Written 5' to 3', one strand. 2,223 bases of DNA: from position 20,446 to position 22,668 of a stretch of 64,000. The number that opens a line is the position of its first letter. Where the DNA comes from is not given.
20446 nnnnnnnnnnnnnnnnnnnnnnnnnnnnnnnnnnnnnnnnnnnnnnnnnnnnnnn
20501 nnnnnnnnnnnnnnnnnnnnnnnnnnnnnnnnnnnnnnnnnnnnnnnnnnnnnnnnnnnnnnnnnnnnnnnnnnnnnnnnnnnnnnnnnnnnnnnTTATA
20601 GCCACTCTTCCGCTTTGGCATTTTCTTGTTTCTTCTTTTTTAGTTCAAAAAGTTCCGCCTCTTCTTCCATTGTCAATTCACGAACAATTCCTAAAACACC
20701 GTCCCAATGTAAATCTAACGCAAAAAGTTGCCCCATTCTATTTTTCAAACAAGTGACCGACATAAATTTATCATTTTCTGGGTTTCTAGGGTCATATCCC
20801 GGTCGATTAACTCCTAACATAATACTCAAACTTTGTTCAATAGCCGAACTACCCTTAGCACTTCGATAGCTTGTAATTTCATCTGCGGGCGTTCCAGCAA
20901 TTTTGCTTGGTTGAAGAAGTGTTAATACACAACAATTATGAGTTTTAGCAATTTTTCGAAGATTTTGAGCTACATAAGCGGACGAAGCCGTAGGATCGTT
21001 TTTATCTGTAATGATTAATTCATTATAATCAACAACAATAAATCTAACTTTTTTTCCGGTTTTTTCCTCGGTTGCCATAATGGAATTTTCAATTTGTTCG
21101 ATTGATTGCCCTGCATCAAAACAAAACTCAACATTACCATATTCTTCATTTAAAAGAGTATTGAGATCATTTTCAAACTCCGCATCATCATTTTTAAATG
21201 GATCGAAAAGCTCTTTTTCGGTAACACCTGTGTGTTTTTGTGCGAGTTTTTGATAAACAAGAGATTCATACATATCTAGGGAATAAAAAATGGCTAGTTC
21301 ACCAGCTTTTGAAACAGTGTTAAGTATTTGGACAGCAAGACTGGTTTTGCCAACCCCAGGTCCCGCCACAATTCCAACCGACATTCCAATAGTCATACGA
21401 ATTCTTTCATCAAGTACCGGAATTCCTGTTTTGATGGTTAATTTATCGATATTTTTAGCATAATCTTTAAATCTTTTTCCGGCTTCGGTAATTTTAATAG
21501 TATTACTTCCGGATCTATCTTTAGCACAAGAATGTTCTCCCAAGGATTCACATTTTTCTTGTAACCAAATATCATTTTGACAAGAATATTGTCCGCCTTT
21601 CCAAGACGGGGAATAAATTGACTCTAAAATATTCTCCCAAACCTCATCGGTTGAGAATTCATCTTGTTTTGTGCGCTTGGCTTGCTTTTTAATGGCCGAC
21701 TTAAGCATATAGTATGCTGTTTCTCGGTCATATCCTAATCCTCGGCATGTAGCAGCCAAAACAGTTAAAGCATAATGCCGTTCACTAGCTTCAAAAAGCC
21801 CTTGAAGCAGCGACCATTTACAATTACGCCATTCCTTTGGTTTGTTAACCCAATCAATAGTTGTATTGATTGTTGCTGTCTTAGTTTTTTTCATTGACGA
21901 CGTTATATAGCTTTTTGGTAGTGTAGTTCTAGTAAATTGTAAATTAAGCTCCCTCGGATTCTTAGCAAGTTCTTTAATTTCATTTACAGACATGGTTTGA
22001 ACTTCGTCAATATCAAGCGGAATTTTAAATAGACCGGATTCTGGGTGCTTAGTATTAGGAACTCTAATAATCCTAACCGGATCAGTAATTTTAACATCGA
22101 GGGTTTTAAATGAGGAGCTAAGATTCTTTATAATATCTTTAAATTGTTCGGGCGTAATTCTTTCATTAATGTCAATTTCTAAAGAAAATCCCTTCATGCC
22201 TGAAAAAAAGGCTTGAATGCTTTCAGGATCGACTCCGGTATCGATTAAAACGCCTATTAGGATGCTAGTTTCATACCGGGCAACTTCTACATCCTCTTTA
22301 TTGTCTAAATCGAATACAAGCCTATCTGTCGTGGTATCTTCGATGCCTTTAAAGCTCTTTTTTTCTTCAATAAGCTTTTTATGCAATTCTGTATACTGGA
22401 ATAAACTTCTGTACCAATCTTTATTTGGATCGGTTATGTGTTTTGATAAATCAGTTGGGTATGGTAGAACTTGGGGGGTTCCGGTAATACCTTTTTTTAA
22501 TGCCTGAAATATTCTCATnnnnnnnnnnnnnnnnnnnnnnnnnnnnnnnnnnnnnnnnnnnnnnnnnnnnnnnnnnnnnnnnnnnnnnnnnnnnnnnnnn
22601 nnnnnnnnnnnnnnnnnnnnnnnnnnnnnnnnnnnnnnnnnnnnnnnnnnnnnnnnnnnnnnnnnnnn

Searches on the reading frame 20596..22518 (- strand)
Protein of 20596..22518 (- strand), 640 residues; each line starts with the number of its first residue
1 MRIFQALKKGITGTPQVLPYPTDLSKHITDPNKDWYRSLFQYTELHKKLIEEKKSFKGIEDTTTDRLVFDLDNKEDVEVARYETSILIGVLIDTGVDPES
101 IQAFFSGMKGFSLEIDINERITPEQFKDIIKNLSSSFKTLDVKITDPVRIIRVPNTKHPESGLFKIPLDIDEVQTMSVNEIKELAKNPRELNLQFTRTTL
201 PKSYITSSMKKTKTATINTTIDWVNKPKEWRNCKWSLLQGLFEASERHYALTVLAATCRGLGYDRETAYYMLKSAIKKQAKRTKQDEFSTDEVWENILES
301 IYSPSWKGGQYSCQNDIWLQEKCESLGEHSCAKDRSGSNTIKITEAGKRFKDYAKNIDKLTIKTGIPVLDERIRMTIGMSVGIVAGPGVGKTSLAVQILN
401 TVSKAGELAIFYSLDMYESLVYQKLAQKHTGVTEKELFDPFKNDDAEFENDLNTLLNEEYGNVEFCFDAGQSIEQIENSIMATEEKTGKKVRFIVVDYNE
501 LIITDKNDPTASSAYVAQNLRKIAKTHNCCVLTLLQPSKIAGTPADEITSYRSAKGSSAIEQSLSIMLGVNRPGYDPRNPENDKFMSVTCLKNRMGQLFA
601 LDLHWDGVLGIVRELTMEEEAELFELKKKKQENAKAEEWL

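Call 45: search_dna_similar(query=window:20596-22518:-, collection=phages, mode=protein, max_rows=15)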
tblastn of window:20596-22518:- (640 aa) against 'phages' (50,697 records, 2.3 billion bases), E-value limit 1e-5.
Records with a match: 95; places in all: 95; records where one place covers at least 80% of the query: 0.
Best place of each record, by identity: <60% 95.
By first word of the organism name: Escherichia 16; Bacillus 15; Mycoplasma 11; Enterobacteria 8; Stx2-converting 8; Bordetella 7; Staphylococcus 6; Bacteriophage 5; Stenotrophomonas 3; Fusobacterium 2; and 10 more.
By host as written in the record: - 15; Escherichia coli 9; Bordetella avium 7; Bacillus subtilis 5; Bacillus cereus 4; Staphylococcus epidermidis LM1680 2; Streptomyces scabiei RL-34 2; Escherichia coli O157:H7 2; and 42 more.
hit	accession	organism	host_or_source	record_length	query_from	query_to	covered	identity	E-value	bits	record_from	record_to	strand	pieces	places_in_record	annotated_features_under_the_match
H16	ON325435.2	Staphylococcus phage CUB-EPI_14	Staphylococcus epidermidis SE14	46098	268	605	53%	24.3%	3e-9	66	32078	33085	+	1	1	replicative DNA helicase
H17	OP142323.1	Staphylococcus phage Lacachita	Staphylococcus epidermidis 1457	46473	268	605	53%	24.3%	3e-9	66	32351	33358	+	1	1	replicative DNA helicase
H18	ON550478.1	Staphylococcus phage Sazerac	Staphylococcus epidermidis LM1680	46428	268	605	53%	24.3%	3e-9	66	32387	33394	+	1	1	putative helicase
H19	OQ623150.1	Staphylococcus phage Southeast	Staphylococcus epidermidis LM1680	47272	286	605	50%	24.3%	4e-9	66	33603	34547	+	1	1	putative DNA helicase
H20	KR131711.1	Fusobacterium phage Funu2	Fusobacterium nucleatum 7_1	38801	361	605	38%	29.0%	4e-12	76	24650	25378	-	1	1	replicative DNA helicase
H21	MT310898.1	Streptomyces phage Kela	Streptomyces scabiei RL-34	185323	359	607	39%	27.8%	7e-13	78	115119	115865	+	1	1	183: DnaB-like dsDNA helicase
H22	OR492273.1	Fusobacterium phage phiBB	Fusobacterium necrophorum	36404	362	605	38%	27.8%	1e-10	71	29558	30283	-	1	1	DnaB-like replicative helicase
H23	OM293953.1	Bordetella phage vB_BaM-IFTN4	Bordetella avium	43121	362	607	38%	27.5%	6e-7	59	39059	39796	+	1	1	replicative DNA helicase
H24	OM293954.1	Bordetella phage vB_BaM-IFTN5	Bordetella avium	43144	362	607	38%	27.5%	6e-7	59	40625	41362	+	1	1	replicative DNA helicase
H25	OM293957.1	Bordetella phage vB_BaM-IFTN8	Bordetella avium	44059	362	607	38%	27.5%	6e-7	59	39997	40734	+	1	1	replicative DNA helicase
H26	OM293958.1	Bordetella phage vB_BaM-IFTN9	Bordetella avium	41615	362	607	38%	27.5%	7e-7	59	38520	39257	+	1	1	replicative DNA helicase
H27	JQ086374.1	Escherichia phage HK544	Escherichia coli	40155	335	598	41%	25.5%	7e-7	59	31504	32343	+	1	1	replicative DNA helicase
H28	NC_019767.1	Escherichia phage HK544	Escherichia coli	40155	335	598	41%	25.5%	7e-7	59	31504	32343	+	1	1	replicative DNA helicase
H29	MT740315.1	Escherichia phage JEP4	Escherichia coli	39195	335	598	41%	25.5%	9e-7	59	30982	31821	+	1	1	replicative DNA helicase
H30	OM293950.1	Bordetella phage vB_BaM-IFTN1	Bordetella avium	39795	362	607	38%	27.1%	2e-6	57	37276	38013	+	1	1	replicative DNA helicase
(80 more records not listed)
